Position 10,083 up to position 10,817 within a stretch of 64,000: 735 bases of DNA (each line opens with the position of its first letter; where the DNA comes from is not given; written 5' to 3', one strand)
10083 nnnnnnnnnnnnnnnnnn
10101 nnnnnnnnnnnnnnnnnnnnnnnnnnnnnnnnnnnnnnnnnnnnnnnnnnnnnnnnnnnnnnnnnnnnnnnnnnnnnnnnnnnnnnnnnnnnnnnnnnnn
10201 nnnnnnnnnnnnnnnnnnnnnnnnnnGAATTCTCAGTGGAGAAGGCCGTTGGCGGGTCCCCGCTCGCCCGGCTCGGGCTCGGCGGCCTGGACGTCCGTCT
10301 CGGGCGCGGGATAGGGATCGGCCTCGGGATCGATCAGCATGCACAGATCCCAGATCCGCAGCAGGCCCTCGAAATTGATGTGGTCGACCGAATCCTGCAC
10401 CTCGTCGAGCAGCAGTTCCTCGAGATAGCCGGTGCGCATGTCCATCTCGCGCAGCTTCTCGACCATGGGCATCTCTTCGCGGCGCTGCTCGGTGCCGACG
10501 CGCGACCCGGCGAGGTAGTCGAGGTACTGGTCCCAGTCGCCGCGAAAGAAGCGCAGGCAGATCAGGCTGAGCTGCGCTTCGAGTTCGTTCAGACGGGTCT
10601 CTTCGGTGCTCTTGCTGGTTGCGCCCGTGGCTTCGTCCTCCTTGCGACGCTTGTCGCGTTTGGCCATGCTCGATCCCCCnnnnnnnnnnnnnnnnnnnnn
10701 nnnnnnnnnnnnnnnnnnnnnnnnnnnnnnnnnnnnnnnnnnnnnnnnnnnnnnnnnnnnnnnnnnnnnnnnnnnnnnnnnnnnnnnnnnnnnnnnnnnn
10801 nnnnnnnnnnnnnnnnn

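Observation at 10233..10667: Small acidic protein of unknown function co-transcribed as the last gene of the glycogen operon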

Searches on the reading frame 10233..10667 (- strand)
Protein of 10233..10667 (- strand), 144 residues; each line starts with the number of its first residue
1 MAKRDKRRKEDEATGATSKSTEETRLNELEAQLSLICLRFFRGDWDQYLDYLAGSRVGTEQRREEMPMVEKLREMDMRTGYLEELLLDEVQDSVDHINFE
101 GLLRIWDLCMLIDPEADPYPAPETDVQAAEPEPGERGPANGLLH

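Call 5: search_protein_families(library=pfam, proteins=[window:10233-10667:-], max_evalue=0.1)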
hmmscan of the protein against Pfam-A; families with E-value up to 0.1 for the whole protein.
window:10233-10667:- (144 aa): 0 families

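Call 6: search_protein_families(library=ncbifam, proteins=[window:10233-10667:-], max_evalue=10)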
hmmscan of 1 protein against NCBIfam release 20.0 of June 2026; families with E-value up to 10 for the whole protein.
window:10233-10667:- (144 aa): 0 families

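Call 7: find_homologous_proteins(query=window:10233-10667:-, max_evalue=0.001)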
Query window:10233-10667:- (144 aa): 5 proteins with E <= 0.001 among 31 candidates.
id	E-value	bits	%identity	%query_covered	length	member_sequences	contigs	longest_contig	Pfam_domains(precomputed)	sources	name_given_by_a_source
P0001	1.0e-90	319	100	100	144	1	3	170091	-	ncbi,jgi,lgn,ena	-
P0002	5.0e-51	191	64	85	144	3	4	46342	-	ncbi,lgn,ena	-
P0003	2.3e-50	188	66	83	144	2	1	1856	-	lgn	-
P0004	3.7e-46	175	59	97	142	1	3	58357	-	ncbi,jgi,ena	-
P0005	3.7e-44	168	62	85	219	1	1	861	-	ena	-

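Call 8: search_solved_structures(query=window:10233-10667:-, max_evalue=10)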
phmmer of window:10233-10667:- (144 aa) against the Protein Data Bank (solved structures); distinct sequences matched with E-value up to 10: 0.

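Call 10: find_encoding_contigs(protein=P0002, flank=10000, max_places=4)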
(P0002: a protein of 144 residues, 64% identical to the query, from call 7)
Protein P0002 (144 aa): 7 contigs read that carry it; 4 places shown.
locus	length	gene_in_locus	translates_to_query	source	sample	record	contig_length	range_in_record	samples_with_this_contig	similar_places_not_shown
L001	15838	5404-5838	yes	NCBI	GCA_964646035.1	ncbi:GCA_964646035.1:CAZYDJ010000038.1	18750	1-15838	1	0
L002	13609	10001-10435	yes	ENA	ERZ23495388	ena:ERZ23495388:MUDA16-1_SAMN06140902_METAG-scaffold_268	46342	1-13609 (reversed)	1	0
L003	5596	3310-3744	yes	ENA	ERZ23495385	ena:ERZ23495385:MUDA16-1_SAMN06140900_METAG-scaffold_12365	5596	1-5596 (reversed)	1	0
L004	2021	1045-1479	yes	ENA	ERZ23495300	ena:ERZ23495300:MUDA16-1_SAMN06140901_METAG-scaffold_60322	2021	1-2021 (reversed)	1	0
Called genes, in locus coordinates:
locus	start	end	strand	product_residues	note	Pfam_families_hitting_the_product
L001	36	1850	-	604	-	PF00675:Peptidase_M16, PF05193:Peptidase_M16_C, PF00675:Peptidase_M16 (weak)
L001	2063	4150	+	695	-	PF00654:Voltage_CLC, PF00571:CBS (weak), PF02080:TrkA_C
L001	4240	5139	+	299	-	PF01522:Polysacc_deac_1, PF11959:DUF3473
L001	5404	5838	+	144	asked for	-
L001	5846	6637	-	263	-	PF00795:CN_hydrolase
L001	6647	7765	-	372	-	PF13439:Glyco_transf_4, PF13579:Glyco_trans_4_4, PF20706:GT4-conflict, PF00534:Glycos_transf_1, PF13692:Glyco_trans_1_4, PF13524:Glyco_trans_1_2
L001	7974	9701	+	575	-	PF01558:POR, PF01855:POR_N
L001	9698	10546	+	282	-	PF02775:TPP_enzyme_C, PF12367:PFO_beta_C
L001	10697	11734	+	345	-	PF01207:Dus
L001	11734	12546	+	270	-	PF13428:TPR_14 (faint), PF13176:TPR_7 (faint), PF07719:TPR_2 (weak), PF13432:TPR_16, PF13414:TPR_11, PF14559:TPR_19, PF23914:TPR_CcmH_CycH (weak), PF13432:TPR_16, +6 more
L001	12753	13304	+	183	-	PF00156:Pribosyltran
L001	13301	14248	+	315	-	PF02729:OTCace_N, PF00185:OTCace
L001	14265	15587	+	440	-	PF01979:Amidohydro_1, PF12890:DHOase, PF07969:Amidohydro_3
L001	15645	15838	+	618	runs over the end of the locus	PF13525:YfiO (faint), PF13174:TPR_6 (faint), PF13424:TPR_12 (faint), PF14559:TPR_19 (faint)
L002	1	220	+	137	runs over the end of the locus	PF01842:ACT (faint)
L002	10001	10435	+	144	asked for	-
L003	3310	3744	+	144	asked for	-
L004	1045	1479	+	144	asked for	-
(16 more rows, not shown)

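Call 11: find_encoding_contigs(protein=P0004, flank=10000, max_places=4)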
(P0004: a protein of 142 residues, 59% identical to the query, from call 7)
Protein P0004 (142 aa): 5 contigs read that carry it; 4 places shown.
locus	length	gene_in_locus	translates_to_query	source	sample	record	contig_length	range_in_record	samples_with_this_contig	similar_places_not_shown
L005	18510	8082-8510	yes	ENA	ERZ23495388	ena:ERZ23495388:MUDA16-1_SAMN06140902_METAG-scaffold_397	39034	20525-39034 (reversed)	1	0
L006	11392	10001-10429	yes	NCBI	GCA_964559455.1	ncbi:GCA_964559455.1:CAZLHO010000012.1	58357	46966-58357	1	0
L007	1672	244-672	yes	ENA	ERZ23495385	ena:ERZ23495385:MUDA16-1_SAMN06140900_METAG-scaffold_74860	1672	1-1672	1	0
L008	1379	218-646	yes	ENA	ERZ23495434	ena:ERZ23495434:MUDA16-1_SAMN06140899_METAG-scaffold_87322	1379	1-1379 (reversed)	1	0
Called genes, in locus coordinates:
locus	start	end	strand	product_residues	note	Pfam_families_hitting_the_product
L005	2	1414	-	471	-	?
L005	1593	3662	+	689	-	PF00654:Voltage_CLC, PF00571:CBS, PF02080:TrkA_C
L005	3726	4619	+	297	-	PF01522:Polysacc_deac_1, PF11959:DUF3473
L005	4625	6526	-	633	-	PF12796:Ank_2, PF13637:Ank_4, PF12796:Ank_2, PF12796:Ank_2, PF13637:Ank_4, PF12796:Ank_2, PF13637:Ank_4, PF13857:Ank_5, +10 more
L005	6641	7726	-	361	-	PF00005:ABC_tran, PF17912:OB_MalK, PF08402:TOBE_2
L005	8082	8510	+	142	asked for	-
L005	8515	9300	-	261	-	PF00795:CN_hydrolase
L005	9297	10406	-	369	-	PF13439:Glyco_transf_4, PF13579:Glyco_trans_4_4 (weak), PF20706:GT4-conflict, PF00534:Glycos_transf_1, PF13692:Glyco_trans_1_4, PF13524:Glyco_trans_1_2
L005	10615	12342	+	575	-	PF01558:POR, PF01855:POR_N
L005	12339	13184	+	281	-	PF02775:TPP_enzyme_C, PF12367:PFO_beta_C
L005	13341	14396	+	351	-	PF01207:Dus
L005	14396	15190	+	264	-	PF13428:TPR_14 (faint), PF00515:TPR_1 (weak), PF07719:TPR_2 (weak), PF13432:TPR_16 (weak), PF13414:TPR_11 (weak), PF13431:TPR_17 (faint), PF14559:TPR_19, PF13432:TPR_16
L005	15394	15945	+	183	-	PF14681:UPRTase (weak), PF00156:Pribosyltran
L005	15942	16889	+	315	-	PF02729:OTCace_N, PF00185:OTCace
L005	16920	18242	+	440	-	PF01979:Amidohydro_1, PF12890:DHOase, PF07969:Amidohydro_3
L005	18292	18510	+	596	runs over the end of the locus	PF09976:TPR_21 (faint), PF07719:TPR_2 (faint), PF13525:YfiO (faint), PF13174:TPR_6 (faint), PF13432:TPR_16 (faint), PF14559:TPR_19 (weak)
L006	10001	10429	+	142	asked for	-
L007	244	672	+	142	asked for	-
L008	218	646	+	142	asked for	-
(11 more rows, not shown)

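Call 15: find_encoding_contigs(protein=P0001, flank=10000, max_places=4)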
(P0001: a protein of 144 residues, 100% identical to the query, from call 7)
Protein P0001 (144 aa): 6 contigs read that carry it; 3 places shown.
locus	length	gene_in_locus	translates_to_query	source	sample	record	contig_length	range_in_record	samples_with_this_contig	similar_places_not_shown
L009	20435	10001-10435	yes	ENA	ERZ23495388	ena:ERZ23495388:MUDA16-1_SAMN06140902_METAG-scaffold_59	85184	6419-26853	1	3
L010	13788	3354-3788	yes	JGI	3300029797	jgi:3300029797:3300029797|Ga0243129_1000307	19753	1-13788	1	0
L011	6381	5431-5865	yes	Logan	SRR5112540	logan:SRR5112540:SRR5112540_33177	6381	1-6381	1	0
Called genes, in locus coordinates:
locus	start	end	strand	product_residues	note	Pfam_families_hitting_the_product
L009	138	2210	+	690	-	PF00654:Voltage_CLC, PF00571:CBS (weak), PF02080:TrkA_C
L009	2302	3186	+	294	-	PF01522:Polysacc_deac_1, PF11959:DUF3473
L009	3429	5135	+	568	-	PF03065:Glyco_hydro_57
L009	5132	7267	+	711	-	PF01074:Glyco_hydro_38N (weak), PF03065:Glyco_hydro_57, PF09094:AmyA-A_glucT_m, PF09095:AmyA-gluTrfs_C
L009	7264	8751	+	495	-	PF08323:Glyco_transf_5, PF13439:Glyco_transf_4 (faint), PF00534:Glycos_transf_1, PF13692:Glyco_trans_1_4, PF20706:GT4-conflict (weak)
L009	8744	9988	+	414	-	PF00483:NTP_transferase, PF24894:Hexapep_GlmU, PF25247:LbH_GLGC (faint), PF25084:LbH_EIF2B, PF25087:GMPPB_C (weak)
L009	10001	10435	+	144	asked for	-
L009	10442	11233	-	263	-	PF00795:CN_hydrolase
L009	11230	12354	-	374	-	PF13439:Glyco_transf_4, PF20706:GT4-conflict, PF00534:Glycos_transf_1, PF13692:Glyco_trans_1_4, PF13524:Glyco_trans_1_2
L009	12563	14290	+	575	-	PF01558:POR, PF01855:POR_N, PF02780:Transketolase_C (faint)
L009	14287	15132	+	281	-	PF02775:TPP_enzyme_C, PF12367:PFO_beta_C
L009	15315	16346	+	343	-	PF01207:Dus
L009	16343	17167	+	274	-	PF01476:LysM (weak), PF07719:TPR_2 (weak), PF13414:TPR_11, PF13432:TPR_16, PF14559:TPR_19, PF23914:TPR_CcmH_CycH, PF13428:TPR_14 (weak), PF13432:TPR_16, +6 more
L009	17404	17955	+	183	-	PF00156:Pribosyltran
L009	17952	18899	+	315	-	PF02729:OTCace_N, PF00185:OTCace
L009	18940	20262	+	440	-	PF01979:Amidohydro_1, PF12890:DHOase, PF07969:Amidohydro_3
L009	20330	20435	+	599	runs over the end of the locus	-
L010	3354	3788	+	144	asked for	-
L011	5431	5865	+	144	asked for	-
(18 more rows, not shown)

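Call 16: find_encoding_contigs(protein=P0003, flank=5000, max_places=3)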
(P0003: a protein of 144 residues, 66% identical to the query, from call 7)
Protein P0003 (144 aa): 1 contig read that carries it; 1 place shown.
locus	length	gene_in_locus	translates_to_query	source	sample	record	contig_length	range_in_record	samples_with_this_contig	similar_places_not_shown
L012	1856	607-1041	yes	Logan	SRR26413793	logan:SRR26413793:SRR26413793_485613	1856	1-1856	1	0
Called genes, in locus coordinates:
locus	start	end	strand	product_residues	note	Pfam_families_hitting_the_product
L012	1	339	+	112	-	?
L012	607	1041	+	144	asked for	-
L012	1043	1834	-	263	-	PF00795:CN_hydrolase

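Call 17: find_encoding_contigs(protein=P0005, flank=5000, max_places=3)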
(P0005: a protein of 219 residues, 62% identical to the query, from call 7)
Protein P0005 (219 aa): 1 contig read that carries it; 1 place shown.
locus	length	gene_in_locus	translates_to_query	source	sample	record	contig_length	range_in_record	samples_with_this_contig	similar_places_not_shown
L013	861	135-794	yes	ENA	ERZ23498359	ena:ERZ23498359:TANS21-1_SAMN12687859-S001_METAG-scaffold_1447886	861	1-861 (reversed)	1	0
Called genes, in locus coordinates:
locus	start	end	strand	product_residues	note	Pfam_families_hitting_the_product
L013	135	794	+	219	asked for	-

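Call 18: predict_structure(alignment_id=A1)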
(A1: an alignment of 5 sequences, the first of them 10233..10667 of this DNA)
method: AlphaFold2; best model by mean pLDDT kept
length: 144 residues; sequences in the alignment: 5
mean_pLDDT: 55.7   pTM: 0.41
mean pLDDT of the five models: 55.7, 55.1, 54.0, 53.5, 52.4
residues with pLDDT >= 90: 0; 70-90: 32; 50-70: 46; < 50: 66
segments of 3 or more residues with pLDDT < 50: 1-3, 9-37, 87-96, 121-137, 139-142
pLDDT, mean of each block of 10 residues (from residue 1): 51 44 43 43 68 75 75 70 52 49 63 59 45 46 46
secondary structure, 60 per line:
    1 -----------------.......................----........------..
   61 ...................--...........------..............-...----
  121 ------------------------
elements in order: H18-40 H45-52 H59-79 H82-92 H99-112

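Call 19: search_protein_representatives(alignment_id=A1)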
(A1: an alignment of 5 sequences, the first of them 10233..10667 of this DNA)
Query: 5 sequences, 144 profile positions. Proteins with E-value up to 0.001 (for the whole library): 9; up to 1e-10: 3; up to 1e-30: 1. The best 9 are listed.
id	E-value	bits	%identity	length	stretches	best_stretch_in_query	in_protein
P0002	4.0e-79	279.9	-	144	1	1-144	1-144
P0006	5.8e-19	84.8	-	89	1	1-71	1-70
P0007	3.7e-16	75.7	-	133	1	19-113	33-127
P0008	5.1e-07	46.0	-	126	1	36-115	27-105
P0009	4.3e-06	43.0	-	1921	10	31-102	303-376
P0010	1.9e-05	41.0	-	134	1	24-115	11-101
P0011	3.1e-05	40.3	-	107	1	20-114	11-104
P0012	2.3e-04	37.4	-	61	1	87-144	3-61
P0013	8.3e-04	35.6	-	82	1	38-111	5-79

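Call 22: find_homologous_proteins(query=A2, max_evalue=0.01)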
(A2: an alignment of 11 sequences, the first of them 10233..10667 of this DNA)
Query A2 (11 sequences) (144 aa, profile of the alignment): 9 proteins with E <= 0.01 among 1878 candidates.
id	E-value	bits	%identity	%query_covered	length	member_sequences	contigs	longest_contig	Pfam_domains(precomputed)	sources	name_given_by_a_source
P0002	1.3e-51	192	64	85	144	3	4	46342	-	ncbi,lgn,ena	-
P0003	6.0e-50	186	66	83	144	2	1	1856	-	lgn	-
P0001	1.3e-48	182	100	100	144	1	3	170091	-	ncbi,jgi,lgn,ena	-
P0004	8.4e-48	179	59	97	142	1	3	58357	-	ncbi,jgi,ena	-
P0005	6.5e-43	164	62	85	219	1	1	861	-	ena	-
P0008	4.0e-36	142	41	48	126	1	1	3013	-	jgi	jgi:hypothetical protein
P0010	4.8e-35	138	30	63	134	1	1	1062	-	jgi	jgi:hypothetical protein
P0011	1.2e-30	124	33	61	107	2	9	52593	-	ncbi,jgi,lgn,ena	-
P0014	3.1e-24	103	30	70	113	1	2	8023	-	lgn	-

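Call 23: search_protein_families(library=pfam, alignment_id=A2, max_evalue=10)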
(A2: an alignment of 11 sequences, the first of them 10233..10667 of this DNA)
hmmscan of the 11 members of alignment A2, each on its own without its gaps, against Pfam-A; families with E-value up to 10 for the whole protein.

A. member 1, window:10233-10667:- (144 aa): 0 families

B. families by the number of members that match (of 11 scanned): 1 family
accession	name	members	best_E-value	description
PF23744.1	ARM_LRRK2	1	0.04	LRRK2 ARM repeat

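Call 24: find_encoding_contigs(protein=P0011, flank=8000, max_places=5)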
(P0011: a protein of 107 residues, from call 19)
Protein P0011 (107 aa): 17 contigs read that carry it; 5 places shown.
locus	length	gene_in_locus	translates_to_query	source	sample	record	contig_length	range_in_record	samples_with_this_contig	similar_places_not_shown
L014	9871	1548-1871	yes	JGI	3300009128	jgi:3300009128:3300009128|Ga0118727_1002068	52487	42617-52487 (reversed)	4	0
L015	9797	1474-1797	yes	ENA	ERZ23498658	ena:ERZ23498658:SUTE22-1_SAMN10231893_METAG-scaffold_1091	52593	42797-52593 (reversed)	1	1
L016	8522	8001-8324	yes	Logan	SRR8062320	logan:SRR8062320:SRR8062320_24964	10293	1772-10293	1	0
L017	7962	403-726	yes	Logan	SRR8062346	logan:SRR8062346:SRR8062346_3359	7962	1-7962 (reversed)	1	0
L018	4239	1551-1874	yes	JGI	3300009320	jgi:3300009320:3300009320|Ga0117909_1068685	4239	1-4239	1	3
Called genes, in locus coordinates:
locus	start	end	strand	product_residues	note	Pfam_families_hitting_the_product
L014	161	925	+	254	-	PF00106:adh_short, PF01370:Epimerase (weak), PF08659:KR, PF13561:adh_short_C2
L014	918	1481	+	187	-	PF01227:GTP_cyclohydroI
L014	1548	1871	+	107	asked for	-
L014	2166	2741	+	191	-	-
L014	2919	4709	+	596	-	PF00246:Peptidase_M14, PF13620:CarboxypepD_reg (weak)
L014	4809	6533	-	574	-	PF13428:TPR_14 (faint), PF13431:TPR_17 (faint), PF13174:TPR_6 (faint), PF12895:ANAPC3 (faint), PF13424:TPR_12 (weak), PF13432:TPR_16, PF00515:TPR_1, PF07719:TPR_2 (weak), +7 more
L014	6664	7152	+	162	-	PF00893:Multi_Drug_Res (faint), PF00892:EamA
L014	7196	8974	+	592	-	PF07210:DUF1416 (faint), PF22904:NOMO1-like_2nd (faint), PF17210:SdrD_B (faint), PF17802:SpaA (faint), PF00775:Dioxygenase_C (weak), PF13620:CarboxypepD_reg (weak)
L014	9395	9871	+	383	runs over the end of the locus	PF01381:HTH_3, PF12844:HTH_19 (weak), PF13443:HTH_26 (weak), PF13560:HTH_31, PF06114:Peptidase_M78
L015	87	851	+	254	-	PF00106:adh_short, PF01370:Epimerase (weak), PF08659:KR, PF13561:adh_short_C2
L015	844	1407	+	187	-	PF01227:GTP_cyclohydroI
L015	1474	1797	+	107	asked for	-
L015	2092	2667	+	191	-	-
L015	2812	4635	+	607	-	PF00246:Peptidase_M14, PF13620:CarboxypepD_reg (weak)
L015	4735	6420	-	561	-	PF13428:TPR_14 (faint), PF13431:TPR_17 (faint), PF13174:TPR_6 (faint), PF13371:TPR_9 (faint), PF13424:TPR_12 (weak), PF13432:TPR_16, PF00515:TPR_1, PF07719:TPR_2 (weak), +7 more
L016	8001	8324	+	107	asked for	-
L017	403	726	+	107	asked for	-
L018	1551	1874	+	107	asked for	-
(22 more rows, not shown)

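Call 25: find_encoding_contigs(protein=P0014, flank=8000, max_places=3)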
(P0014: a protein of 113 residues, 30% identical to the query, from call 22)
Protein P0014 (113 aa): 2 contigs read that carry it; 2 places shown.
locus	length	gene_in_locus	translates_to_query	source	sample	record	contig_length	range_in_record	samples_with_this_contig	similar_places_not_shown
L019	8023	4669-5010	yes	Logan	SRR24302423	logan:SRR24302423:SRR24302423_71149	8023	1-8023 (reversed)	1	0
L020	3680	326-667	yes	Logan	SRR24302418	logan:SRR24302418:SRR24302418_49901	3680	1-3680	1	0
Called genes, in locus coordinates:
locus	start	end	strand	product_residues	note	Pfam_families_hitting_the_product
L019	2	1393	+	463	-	?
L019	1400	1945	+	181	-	PF00293:NUDIX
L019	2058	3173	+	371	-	PF13527:Acetyltransf_9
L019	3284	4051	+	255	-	PF00106:adh_short, PF08659:KR, PF13561:adh_short_C2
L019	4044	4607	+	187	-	PF01227:GTP_cyclohydroI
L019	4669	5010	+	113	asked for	-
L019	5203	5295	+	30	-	-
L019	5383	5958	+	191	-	-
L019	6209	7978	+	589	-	PF00246:Peptidase_M14, PF13620:CarboxypepD_reg (weak)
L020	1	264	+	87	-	?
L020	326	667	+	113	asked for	-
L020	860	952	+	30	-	-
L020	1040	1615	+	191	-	-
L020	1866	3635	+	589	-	PF00246:Peptidase_M14, PF13620:CarboxypepD_reg (weak)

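Call 26: find_encoding_contigs(protein=P0008, flank=5000, max_places=3)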
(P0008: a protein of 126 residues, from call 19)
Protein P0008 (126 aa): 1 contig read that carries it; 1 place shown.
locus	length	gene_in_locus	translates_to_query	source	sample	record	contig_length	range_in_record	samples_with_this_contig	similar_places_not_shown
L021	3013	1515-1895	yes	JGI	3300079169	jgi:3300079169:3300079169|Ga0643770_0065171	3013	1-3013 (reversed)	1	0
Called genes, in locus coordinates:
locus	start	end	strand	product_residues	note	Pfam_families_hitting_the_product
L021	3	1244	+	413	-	?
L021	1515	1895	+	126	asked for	-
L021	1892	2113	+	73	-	-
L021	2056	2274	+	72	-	-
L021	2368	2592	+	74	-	-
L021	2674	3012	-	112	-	?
